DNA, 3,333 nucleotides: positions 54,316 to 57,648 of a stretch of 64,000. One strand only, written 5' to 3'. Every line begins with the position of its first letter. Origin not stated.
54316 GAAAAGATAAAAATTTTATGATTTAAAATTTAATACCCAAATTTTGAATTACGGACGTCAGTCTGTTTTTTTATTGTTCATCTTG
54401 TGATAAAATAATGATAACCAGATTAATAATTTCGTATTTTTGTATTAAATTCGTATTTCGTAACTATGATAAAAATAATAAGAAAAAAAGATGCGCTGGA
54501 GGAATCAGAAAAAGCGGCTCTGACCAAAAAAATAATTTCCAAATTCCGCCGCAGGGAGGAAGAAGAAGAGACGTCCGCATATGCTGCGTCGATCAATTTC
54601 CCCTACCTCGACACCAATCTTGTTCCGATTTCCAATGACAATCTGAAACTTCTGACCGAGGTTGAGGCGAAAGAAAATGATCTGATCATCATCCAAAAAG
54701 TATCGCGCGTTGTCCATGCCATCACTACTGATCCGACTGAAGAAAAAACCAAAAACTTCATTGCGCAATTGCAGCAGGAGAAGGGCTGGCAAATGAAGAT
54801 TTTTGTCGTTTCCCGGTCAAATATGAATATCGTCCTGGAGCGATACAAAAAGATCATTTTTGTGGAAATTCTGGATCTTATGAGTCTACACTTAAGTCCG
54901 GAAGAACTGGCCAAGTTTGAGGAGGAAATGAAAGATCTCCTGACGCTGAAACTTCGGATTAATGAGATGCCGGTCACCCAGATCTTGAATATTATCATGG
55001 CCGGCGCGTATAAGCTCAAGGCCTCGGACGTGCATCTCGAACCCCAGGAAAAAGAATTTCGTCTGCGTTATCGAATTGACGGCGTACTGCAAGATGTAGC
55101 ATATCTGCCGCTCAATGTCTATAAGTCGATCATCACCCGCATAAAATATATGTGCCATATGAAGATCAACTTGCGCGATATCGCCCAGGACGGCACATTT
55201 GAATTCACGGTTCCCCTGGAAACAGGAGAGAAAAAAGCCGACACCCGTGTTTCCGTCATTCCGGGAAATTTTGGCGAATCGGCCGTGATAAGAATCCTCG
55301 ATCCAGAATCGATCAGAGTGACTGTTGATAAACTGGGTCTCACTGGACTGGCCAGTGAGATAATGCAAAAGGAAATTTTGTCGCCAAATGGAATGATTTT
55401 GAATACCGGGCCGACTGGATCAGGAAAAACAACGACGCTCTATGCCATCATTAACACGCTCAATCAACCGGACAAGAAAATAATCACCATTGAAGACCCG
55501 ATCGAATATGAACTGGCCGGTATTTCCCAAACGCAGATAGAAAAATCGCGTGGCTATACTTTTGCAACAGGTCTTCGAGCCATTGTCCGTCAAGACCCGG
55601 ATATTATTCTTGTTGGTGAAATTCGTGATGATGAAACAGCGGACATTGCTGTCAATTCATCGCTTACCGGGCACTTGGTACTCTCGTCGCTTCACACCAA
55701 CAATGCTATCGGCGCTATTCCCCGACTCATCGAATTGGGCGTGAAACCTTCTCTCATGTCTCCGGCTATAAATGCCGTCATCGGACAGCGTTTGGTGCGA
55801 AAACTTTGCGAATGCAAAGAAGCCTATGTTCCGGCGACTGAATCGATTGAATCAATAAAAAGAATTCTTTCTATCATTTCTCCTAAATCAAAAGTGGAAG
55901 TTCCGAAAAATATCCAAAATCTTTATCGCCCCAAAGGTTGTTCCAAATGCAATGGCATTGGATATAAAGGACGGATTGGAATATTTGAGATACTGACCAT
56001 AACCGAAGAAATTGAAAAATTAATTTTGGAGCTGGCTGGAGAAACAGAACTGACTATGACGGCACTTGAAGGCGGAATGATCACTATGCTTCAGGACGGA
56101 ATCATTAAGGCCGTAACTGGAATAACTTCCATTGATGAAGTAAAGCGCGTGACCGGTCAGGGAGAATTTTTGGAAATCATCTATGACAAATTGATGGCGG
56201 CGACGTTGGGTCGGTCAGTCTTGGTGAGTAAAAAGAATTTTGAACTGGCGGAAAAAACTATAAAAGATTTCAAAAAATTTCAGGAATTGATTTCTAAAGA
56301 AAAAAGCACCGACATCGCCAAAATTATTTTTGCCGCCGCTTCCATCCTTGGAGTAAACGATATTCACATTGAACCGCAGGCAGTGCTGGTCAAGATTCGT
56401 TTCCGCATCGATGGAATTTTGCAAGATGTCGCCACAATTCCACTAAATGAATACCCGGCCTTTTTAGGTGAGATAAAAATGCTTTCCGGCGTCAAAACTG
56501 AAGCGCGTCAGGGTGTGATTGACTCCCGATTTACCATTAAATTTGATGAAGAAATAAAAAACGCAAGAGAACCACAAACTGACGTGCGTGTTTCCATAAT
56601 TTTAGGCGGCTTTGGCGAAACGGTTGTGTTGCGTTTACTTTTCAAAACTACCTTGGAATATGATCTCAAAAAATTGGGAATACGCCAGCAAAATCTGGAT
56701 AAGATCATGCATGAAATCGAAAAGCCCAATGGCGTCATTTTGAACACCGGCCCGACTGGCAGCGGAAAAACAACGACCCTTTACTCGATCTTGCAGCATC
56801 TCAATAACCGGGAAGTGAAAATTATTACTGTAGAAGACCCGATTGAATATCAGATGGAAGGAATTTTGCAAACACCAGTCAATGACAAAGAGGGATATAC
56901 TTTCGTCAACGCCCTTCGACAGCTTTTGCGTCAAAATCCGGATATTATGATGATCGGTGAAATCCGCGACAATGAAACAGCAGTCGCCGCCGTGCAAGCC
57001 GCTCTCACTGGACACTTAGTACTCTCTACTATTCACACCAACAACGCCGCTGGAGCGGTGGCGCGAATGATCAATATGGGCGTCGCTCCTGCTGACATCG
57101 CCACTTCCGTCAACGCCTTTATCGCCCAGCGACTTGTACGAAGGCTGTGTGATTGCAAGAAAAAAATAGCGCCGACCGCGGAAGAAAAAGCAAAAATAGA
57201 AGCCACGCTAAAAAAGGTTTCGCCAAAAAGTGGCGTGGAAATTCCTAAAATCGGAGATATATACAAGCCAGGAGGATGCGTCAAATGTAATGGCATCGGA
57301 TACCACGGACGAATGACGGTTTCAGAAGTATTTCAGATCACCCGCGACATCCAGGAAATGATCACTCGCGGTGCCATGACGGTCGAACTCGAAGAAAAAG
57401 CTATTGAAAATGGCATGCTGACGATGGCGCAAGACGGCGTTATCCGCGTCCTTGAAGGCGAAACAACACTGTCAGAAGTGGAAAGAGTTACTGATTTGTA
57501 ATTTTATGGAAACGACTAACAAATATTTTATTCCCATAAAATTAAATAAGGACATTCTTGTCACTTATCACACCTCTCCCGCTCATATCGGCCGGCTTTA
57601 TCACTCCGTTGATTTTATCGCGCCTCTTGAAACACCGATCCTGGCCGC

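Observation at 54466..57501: PilB/GspE secretion ATPase with two complete tandem ATPase cores in one polypeptide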

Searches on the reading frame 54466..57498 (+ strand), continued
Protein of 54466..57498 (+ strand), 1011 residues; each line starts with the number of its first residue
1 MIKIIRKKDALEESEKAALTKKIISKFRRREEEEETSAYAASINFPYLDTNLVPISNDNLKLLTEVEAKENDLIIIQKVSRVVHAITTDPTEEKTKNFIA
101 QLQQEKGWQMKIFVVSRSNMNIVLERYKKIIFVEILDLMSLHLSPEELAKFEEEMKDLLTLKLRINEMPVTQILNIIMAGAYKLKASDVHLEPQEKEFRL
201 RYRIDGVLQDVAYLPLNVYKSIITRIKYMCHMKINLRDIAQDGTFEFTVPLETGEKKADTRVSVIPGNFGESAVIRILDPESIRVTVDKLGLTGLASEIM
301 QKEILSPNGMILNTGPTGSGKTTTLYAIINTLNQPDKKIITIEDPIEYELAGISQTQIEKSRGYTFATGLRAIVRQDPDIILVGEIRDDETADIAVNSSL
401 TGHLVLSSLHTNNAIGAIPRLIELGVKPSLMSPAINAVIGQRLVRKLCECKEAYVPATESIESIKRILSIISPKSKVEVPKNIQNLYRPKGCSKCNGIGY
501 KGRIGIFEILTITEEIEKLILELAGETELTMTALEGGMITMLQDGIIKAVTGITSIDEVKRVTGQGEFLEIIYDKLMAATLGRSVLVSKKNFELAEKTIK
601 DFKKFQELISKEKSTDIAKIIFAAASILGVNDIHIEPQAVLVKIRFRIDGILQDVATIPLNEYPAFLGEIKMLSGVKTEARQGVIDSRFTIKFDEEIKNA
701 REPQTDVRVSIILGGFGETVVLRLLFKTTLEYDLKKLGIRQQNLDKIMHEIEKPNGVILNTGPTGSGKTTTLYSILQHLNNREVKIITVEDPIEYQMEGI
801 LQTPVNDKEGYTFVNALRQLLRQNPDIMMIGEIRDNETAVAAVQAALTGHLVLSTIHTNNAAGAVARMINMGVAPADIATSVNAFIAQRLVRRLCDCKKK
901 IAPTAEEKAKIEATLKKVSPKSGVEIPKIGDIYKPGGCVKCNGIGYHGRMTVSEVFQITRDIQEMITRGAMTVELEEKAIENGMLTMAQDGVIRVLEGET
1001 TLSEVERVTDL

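Call 71: fold_search(model_id=the predicted structure, library=pdb)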
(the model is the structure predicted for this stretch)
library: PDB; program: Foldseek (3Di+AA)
matches with E <= 10: 1819; with E <= 0.001: 287
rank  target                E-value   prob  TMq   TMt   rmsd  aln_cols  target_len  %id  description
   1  5zfr_C                6.2e-44  1.00  0.33  0.80   5.2       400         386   43  Crystal structure of PilB, an extension ATPase motor of Type IV pilus, from Geobacter sulfurreducens (released 2018-09-19)
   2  5tsh_E                3.3e-43  1.00  0.35  0.88   3.3       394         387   43  PilB from Geobacter metallireducens bound to AMP-PNP (released 2017-05-17)
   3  5oiu_B                3.9e-43  1.00  0.36  0.90   3.3       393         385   40  Crystal structure of PilF type IV pilus assembly ATPase from Thermus thermophilus (released 2018-08-08)
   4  5zfr_B                6.7e-43  1.00  0.34  0.84   3.9       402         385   43  Crystal structure of PilB, an extension ATPase motor of Type IV pilus, from Geobacter sulfurreducens (released 2018-09-19)
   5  5zfr_A                7.9e-43  1.00  0.36  0.91   3.3       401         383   43  Crystal structure of PilB, an extension ATPase motor of Type IV pilus, from Geobacter sulfurreducens (released 2018-09-19)
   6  5tsh_F                7.9e-43  1.00  0.35  0.88   3.4       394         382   43  PilB from Geobacter metallireducens bound to AMP-PNP (released 2017-05-17)
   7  4pht_C                1.1e-42  1.00  0.25  0.57  20.5       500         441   35  ATPase GspE in complex with the cytoplasmic domain of GspL from the Vibrio vulnificus type II Secretion system (released 2014-11-26)
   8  5it5_A                1.2e-42  1.00  0.36  0.91   3.1       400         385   40  Thermus thermophilus PilB core ATPase region (released 2016-10-19)
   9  4pht_B                1.6e-42  1.00  0.25  0.57  20.7       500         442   35  ATPase GspE in complex with the cytoplasmic domain of GspL from the Vibrio vulnificus type II Secretion system (released 2014-11-26)
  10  4pht_A                1.9e-42  1.00  0.25  0.57  20.7       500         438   35  ATPase GspE in complex with the cytoplasmic domain of GspL from the Vibrio vulnificus type II Secretion system (released 2014-11-26)
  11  5tsh_C                2.1e-42  1.00  0.36  0.92   2.9       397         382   43  PilB from Geobacter metallireducens bound to AMP-PNP (released 2017-05-17)
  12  5tsh_A                9.6e-42  1.00  0.35  0.92   2.7       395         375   43  PilB from Geobacter metallireducens bound to AMP-PNP (released 2017-05-17)
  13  5tsh_D                1.7e-41  1.00  0.33  0.80   4.9       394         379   43  PilB from Geobacter metallireducens bound to AMP-PNP (released 2017-05-17)
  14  5tsg_B                1.9e-41  1.00  0.35  0.90   3.1       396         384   43  PilB from Geobacter metallireducens bound to ADP (released 2017-05-17)
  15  1p9w                  2.1e-41  1.00  0.33  0.81   4.2       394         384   41  Crystal Structure of Vibrio cholerae putative NTPase EpsE (released 2003-10-14)
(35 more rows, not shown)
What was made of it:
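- On Archaeal FlaI/GspE2-type ATPases: The best fold matches are bacterial (call 71).
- Closest known: Thermus thermophilus PilF. Same: Its core gives a good fold match (call 71).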

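Call 72: find_encoding_contigs(protein=P0153, flank=8000, max_places=1)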
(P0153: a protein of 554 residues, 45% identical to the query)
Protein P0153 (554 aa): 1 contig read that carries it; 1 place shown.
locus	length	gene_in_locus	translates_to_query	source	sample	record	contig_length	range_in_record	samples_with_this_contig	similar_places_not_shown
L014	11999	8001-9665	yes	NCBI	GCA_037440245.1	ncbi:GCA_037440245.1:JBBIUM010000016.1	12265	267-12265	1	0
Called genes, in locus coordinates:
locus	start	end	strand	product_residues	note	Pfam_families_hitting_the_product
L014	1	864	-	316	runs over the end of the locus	PF21694:DNA_pol3_delta_C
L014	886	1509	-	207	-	PF11258:DUF3048 (weak), PF17479:DUF3048_C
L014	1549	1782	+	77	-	-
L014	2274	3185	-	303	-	PF01149:Fapy_DNA_glyco, PF06831:H2TH, PF06827:zf-FPG_IleRS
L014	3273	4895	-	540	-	PF22619:DNA_polI_exo1 (weak), PF00476:DNA_pol_A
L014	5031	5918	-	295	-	PF02739:5_3_exonuc_N, PF01367:5_3_exonuc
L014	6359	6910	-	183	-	PF02367:TsaE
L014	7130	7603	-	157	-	-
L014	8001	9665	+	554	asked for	PF00437:T2SSE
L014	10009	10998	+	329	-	PF05496:RuvB_N, PF07728:AAA_5, PF00004:AAA, PF17864:AAA_lid_4, PF05491:WHD_RuvB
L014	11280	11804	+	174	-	PF03703:bPH_2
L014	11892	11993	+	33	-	-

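Call 73: find_encoding_contigs(protein=P0155, flank=8000, max_places=1)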
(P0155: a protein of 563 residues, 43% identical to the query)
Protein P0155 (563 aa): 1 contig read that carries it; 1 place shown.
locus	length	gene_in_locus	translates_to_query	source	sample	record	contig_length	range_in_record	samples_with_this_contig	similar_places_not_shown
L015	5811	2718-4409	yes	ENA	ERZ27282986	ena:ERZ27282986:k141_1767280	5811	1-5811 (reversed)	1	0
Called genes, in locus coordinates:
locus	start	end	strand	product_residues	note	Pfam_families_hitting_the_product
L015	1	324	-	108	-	?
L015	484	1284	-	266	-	PF01149:Fapy_DNA_glyco, PF05833:NFACT_N (weak), PF06831:H2TH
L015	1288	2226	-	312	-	PF02739:5_3_exonuc_N, PF01367:5_3_exonuc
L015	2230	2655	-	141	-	PF02367:TsaE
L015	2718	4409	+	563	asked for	PF00437:T2SSE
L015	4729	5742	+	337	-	PF05673:DUF815 (faint), PF13173:AAA_14 (faint), PF05496:RuvB_N, PF06068:TIP49 (faint), PF00004:AAA, PF07728:AAA_5 (weak), PF17864:AAA_lid_4, PF05491:WHD_RuvB, +1 more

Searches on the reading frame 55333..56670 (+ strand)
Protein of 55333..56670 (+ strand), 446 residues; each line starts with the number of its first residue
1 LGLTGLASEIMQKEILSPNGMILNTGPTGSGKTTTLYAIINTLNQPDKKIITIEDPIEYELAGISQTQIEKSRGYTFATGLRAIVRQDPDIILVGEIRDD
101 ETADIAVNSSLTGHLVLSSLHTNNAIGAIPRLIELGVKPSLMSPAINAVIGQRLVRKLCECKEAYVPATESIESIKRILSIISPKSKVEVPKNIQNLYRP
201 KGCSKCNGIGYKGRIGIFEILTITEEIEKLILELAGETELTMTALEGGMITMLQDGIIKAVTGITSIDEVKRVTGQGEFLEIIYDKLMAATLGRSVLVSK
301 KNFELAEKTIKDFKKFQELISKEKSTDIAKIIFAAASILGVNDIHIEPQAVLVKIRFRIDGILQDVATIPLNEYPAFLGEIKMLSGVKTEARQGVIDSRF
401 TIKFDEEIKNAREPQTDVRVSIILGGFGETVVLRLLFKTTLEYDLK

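Call 81: predict_structure(alignment_id=A2)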
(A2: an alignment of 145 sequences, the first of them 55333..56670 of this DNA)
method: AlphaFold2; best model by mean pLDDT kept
length: 446 residues; sequences in the alignment: 145
mean_pLDDT: 84.3   pTM: 0.63
mean pLDDT of the five models: 84.3, 81.1, 80.9, 80.2, 79.6
residues with pLDDT >= 90: 199; 70-90: 176; 50-70: 55; < 50: 16
segments of 3 or more residues with pLDDT < 50: 290-293, 390-394, 441-446
pLDDT, mean of each block of 10 residues (from residue 1): 84 92 90 86 86 62 66 67 73 85 87 91 92 95 95 95 91 84 85 91 94 94 94 89 88 94 95 76 59 70 94 94 85 93 92 93 93 86 67 61 85 84 83 79 38
secondary structure, 60 per line:
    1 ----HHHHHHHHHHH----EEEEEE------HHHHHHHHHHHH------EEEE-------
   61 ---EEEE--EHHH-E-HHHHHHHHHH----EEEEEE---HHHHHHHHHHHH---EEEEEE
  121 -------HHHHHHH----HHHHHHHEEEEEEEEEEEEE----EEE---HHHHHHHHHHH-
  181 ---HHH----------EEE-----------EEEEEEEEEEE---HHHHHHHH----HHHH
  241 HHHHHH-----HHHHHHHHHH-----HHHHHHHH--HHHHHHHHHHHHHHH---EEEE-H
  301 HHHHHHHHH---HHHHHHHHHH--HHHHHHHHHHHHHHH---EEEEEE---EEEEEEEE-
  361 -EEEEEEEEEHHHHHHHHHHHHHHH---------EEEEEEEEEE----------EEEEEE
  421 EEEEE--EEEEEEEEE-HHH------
elements in order: H5-15 E20-25 H32-43 E50-53 E64-67 H77-86 E91-96 H100-111 E115-120 H128-134 H139-145 E146-158 E163-165 H169-179 E197-199 E211-221 H225-232 H237-246 H252-261 H267-274 H277-291 E295-298 H300-309 H313-322 H325-339 E343-348 E352-359 E362-370 H371-385 E395-404 E415-425 E428-436
